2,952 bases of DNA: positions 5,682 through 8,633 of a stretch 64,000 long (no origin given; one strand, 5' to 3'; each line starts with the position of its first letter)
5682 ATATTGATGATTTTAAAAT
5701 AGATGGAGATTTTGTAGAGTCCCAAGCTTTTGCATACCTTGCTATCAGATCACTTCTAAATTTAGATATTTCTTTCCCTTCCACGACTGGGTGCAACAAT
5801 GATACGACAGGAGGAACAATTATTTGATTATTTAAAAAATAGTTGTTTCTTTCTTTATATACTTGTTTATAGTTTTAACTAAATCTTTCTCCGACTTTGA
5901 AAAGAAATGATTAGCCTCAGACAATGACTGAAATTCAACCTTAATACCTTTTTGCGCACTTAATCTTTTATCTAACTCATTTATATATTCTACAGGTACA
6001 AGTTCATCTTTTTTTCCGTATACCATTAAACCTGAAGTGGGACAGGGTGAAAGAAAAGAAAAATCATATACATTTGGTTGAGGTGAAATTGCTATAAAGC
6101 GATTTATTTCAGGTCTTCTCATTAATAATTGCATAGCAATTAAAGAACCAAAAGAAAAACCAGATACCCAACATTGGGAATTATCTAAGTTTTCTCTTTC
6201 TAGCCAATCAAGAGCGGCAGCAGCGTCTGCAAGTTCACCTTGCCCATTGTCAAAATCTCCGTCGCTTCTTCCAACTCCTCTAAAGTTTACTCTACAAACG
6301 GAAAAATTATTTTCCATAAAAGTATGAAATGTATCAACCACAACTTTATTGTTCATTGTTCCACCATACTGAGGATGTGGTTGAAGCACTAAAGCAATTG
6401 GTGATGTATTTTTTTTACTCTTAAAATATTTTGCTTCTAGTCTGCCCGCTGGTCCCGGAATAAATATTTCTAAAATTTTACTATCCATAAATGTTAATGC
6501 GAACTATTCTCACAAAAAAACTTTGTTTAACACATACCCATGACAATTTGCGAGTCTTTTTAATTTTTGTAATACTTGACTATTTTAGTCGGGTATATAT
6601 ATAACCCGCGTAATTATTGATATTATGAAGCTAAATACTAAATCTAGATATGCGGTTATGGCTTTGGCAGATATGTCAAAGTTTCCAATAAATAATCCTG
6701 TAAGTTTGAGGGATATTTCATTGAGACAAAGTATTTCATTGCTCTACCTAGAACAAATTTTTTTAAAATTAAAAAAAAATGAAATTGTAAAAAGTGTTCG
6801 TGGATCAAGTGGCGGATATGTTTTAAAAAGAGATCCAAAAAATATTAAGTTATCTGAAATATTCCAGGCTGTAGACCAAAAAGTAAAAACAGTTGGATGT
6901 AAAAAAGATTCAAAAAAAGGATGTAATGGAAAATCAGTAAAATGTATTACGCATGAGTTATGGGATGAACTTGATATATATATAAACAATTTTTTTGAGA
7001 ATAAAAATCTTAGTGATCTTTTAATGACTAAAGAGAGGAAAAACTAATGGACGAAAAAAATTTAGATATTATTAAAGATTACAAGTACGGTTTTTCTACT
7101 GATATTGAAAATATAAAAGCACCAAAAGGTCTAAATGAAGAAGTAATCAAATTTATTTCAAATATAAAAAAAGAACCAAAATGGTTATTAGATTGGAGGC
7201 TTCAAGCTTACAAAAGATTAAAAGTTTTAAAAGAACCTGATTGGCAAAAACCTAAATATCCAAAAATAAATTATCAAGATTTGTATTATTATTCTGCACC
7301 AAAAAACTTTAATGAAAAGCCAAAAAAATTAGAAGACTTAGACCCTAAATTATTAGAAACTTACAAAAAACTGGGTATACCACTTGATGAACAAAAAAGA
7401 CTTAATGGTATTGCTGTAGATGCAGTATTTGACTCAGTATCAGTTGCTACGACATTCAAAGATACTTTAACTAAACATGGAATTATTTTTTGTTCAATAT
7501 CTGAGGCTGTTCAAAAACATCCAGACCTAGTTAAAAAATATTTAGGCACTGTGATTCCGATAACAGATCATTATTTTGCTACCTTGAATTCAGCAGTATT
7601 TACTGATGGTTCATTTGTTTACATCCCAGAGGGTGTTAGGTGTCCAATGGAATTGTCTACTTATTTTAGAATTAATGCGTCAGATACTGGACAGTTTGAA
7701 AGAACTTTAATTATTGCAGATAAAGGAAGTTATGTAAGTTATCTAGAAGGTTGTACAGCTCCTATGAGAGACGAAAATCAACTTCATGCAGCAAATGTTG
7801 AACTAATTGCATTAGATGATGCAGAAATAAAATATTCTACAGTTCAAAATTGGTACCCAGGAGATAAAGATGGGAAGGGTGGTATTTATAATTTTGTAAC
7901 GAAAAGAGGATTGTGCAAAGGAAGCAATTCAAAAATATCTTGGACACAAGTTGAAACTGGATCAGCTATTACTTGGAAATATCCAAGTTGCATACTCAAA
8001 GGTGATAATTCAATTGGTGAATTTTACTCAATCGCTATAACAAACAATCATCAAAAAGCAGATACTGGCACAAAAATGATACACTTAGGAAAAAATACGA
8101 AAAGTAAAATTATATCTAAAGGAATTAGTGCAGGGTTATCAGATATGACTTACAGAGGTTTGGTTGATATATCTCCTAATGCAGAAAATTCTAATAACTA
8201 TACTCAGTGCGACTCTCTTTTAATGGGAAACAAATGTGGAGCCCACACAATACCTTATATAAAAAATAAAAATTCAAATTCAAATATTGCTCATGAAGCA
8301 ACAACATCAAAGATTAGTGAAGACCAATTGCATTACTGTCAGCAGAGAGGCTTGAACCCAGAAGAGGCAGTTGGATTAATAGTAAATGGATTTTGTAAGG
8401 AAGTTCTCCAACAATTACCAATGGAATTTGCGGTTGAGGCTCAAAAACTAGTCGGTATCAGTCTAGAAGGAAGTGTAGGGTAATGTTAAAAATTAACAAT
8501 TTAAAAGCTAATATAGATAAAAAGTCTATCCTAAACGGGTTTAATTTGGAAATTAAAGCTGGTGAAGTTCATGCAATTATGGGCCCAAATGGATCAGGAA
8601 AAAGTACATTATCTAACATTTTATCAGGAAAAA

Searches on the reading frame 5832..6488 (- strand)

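Call 60: search_protein_families(library=pfam, proteins=[window:5832-6488:-], max_evalue=0.00001)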
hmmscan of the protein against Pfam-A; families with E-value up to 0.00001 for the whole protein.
window:5832-6488:- (218 aa): 5 families
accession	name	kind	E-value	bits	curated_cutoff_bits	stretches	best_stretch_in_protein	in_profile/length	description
PF00561.26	Abhydrolase_1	-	1.2e-11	45.2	25.8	1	60-139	26-105/245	alpha/beta hydrolase fold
PF12146.15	Hydrolase_4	-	1.8e-10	41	27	1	51-137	21-110/239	Serine aminopeptidase, S33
PF02129.25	Peptidase_S15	-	4.4e-10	40.1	23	1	28-145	16-138/262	X-Pro dipeptidyl-peptidase (S15 family)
PF00326.27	Peptidase_S9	-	6.1e-10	39.4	22.6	0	55-131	8-91/213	Prolyl oligopeptidase family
PF01738.24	DLH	-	4.6e-08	33.3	21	1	87-205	79-195/217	Dienelactone hydrolase family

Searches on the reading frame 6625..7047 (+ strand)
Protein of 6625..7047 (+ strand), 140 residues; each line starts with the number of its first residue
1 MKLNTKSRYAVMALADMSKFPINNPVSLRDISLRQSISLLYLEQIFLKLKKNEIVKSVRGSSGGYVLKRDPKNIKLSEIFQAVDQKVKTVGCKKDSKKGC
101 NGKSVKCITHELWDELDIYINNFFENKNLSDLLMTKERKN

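Call 60: search_protein_families(library=pfam, proteins=[window:6625-7047:+], max_evalue=0.00001)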
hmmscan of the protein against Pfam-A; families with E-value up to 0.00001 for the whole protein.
window:6625-7047:+ (140 aa): 1 family
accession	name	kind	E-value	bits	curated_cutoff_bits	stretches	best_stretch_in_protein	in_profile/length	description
PF02082.26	Rrf2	-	4.2e-33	114.8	30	1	3-133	1-130/132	Iron-dependent Transcriptional regulator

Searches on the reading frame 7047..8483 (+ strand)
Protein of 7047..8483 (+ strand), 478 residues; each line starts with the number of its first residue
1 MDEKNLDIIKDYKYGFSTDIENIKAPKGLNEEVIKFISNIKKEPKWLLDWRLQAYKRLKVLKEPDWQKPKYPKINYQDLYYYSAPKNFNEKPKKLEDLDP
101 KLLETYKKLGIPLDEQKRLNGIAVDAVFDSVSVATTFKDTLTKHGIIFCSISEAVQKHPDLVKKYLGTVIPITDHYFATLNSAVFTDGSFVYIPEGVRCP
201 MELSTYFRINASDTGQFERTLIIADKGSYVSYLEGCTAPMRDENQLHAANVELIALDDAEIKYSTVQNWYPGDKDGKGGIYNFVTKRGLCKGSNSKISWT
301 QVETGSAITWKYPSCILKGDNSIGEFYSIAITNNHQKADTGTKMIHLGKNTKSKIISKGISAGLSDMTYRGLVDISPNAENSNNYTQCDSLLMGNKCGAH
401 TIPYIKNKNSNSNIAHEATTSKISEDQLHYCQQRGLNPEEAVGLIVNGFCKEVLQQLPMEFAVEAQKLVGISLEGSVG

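Call 60: search_protein_families(library=pfam, proteins=[window:7047-8483:+], max_evalue=0.00001)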
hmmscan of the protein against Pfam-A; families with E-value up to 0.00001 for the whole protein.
window:7047-8483:+ (478 aa): 2 families
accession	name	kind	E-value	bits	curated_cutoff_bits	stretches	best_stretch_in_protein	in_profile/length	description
PF01458.23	SUFBD_core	-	1.9e-76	257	27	1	207-449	1-232/232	SUF system FeS cluster assembly, SufBD core domain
PF19295.5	SufBD_N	-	2.3e-11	44.1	23.5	1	133-199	101-166/172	SufBD protein N-terminal region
